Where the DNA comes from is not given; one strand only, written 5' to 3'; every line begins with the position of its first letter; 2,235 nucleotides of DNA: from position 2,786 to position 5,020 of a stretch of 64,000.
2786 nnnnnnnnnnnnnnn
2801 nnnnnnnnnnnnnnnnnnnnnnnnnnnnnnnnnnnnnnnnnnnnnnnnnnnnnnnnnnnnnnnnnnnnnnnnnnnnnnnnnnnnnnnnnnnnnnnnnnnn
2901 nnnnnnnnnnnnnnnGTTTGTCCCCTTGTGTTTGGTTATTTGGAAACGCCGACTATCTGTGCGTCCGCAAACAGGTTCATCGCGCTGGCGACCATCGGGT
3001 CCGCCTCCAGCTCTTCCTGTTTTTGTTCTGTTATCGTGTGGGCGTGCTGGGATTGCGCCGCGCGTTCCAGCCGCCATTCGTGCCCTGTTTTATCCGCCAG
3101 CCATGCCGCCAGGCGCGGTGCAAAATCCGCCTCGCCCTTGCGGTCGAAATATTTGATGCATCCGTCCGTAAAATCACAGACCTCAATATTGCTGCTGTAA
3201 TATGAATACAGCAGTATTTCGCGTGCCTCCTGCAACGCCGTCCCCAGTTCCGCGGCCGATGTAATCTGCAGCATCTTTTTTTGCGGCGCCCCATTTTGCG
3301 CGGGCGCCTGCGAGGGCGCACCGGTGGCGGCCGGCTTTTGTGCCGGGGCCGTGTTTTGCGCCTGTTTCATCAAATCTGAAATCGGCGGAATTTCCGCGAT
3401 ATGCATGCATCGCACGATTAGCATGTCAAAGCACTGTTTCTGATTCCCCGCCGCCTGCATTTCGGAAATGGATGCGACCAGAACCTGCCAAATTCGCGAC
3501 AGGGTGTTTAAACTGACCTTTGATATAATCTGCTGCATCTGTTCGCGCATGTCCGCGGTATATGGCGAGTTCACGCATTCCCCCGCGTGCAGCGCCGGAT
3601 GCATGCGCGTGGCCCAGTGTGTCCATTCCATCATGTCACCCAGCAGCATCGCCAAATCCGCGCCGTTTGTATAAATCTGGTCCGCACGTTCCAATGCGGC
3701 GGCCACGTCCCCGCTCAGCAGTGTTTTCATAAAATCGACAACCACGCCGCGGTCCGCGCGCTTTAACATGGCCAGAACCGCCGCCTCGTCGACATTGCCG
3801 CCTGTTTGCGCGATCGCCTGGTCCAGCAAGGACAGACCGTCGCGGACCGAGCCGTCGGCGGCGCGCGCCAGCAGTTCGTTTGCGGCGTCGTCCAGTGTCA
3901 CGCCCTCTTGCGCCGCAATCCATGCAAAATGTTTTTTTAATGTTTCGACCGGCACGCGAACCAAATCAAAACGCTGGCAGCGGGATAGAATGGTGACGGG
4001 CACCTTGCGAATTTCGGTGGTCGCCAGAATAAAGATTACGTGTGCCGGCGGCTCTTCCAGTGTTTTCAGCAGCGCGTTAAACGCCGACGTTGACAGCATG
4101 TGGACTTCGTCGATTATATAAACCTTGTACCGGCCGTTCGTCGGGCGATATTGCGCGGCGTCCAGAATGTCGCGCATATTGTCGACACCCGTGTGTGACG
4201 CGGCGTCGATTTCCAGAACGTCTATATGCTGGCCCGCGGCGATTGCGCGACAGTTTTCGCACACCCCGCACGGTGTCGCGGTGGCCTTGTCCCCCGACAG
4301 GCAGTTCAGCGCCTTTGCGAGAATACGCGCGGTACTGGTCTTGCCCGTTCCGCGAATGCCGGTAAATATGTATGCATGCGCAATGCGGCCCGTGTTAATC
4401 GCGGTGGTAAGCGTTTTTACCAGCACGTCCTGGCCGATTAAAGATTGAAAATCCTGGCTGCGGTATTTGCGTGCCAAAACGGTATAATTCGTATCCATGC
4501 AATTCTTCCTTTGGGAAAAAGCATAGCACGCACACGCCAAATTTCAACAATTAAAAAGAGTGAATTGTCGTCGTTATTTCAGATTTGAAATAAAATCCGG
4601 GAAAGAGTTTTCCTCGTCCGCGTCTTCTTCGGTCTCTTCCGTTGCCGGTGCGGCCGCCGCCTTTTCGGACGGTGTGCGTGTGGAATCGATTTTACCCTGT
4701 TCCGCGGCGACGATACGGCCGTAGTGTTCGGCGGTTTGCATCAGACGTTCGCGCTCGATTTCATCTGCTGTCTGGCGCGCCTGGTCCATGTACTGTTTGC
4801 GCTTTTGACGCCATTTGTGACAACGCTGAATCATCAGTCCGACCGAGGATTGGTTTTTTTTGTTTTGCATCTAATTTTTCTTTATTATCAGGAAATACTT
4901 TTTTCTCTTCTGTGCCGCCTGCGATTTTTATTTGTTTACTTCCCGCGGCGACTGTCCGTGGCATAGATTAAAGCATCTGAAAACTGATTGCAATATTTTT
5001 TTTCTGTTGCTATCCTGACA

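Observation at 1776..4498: Short E5 pilin and an OmpA-like lipoprotein (stop/start abutting, TAAATG) replace the canonical dnaX-ybaB-recR arrangement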

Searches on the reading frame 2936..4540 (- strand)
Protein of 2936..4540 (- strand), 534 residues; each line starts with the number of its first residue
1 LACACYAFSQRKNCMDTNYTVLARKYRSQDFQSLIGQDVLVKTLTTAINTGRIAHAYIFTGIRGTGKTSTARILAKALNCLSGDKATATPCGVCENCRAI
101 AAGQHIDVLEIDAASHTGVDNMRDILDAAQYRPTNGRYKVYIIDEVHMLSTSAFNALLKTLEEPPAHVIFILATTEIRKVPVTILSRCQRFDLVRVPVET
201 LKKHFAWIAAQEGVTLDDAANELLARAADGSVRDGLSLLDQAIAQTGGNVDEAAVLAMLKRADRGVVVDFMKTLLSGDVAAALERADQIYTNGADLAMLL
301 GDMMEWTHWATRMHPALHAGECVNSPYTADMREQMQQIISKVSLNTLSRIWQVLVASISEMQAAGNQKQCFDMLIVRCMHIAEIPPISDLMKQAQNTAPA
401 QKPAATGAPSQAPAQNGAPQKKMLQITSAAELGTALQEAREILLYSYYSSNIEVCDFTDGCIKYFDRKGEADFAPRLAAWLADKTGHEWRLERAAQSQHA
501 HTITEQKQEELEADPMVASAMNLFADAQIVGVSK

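Call 3: search_protein_families(library=pfam, proteins=[window:2936-4540:-], max_evalue=1)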
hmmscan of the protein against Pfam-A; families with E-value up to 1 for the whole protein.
window:2936-4540:- (534 aa): 23 families
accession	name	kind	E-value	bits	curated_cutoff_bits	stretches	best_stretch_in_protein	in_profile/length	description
PF13177.12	DNA_pol3_delta2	-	2e-44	151.8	27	1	37-194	2-158/161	DNA polymerase III, delta subunit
PF12169.13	DNA_pol3_gamma3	-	3.7e-28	98.5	24.4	1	250-393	1-142/143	DNA polymerase III subunits gamma and tau domain III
PF22608.2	DNAX_ATPase_lid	-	2.2e-17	63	27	1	202-248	3-49/49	DNA polymerase III clamp loader subunit, ATPase lid domain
PF00004.35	AAA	-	5.1e-13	50.1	21.2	1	58-191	2-126/131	ATPase family associated with various cellular activities (AAA)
PF12362.13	DUF3646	-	1.6e-11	44.9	30.2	1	428-532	3-114/114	DNA polymerase III gamma and tau subunits C terminal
PF13604.12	AAA_30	-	5e-07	30.1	27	1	57-171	21-122/191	AAA domain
PF13401.12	AAA_22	-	2.6e-06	28.2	27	1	57-178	8-127/130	AAA domain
PF13245.12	AAA_19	-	2.8e-05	24.7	25.1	1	47-171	4-123/134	AAA domain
PF07728.20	AAA_5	-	6.3e-05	23.4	22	1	58-166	3-95/139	AAA domain (dynein-related subfamily)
PF05496.18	RuvB_N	-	0.00078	19.7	27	1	27-90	2-67/159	Holliday junction DNA helicase RuvB P-loop domain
PF06068.19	TIP49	-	0.00091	18.9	23.8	1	140-174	277-310/347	TIP49 P-loop domain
PF13238.12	AAA_18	-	0.0041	18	29.4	1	59-101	3-32/128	AAA domain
PF16193.11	AAA_assoc_2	-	0.0048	17.6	34.3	1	212-254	3-50/81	AAA C-terminal domain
PF13191.12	AAA_16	-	0.005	17.8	32.6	1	34-97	2-63/167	AAA ATPase domain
PF13173.12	AAA_14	-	0.0072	16.8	27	1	56-164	4-88/129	AAA domain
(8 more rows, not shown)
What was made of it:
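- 2936..4498 (-): dnaX (DNA polymerase III tau/gamma), 520 aa counted from the ATG at 4498. It is the first gene of the conserved dnaX-pilin-ompA unit. Pfam DNA_pol3_delta2 2e-44, DNA_pol3_gamma3 and DUF3646 (call 3).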

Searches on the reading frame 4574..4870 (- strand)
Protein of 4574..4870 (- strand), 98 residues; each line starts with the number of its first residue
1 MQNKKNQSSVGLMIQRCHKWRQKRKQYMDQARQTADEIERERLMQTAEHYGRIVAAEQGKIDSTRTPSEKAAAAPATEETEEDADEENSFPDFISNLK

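Call 3: search_protein_families(library=pfam, proteins=[window:4574-4870:-], max_evalue=1)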
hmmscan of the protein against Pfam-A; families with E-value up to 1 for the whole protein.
window:4574-4870:- (98 aa): 3 families
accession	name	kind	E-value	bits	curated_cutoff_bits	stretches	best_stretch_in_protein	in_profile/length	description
PF13763.11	DUF4167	-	0.00043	20.9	25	1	26-58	44-76/78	Domain of unknown function (DUF4167)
PF19908.4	DUF6381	-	0.0045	17.2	26.6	1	16-49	10-43/62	Family of unknown function (DUF6381)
PF12935.12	Sec16_N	-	0.014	16.1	27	1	18-89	99-169/239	Vesicle coat trafficking protein Sec16 N-terminus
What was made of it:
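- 4574..4870 (-): DUF4167-like 98-aa gene between dnaX and the triad. Weak Pfam DUF4167 hit, 4e-4 (call 3).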

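Call 7: search_protein_families(library=ncbifam, proteins=[window:4574-4870:-], max_evalue=1)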
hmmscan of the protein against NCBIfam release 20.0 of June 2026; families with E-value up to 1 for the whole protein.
window:4574-4870:- (98 aa): 0 families
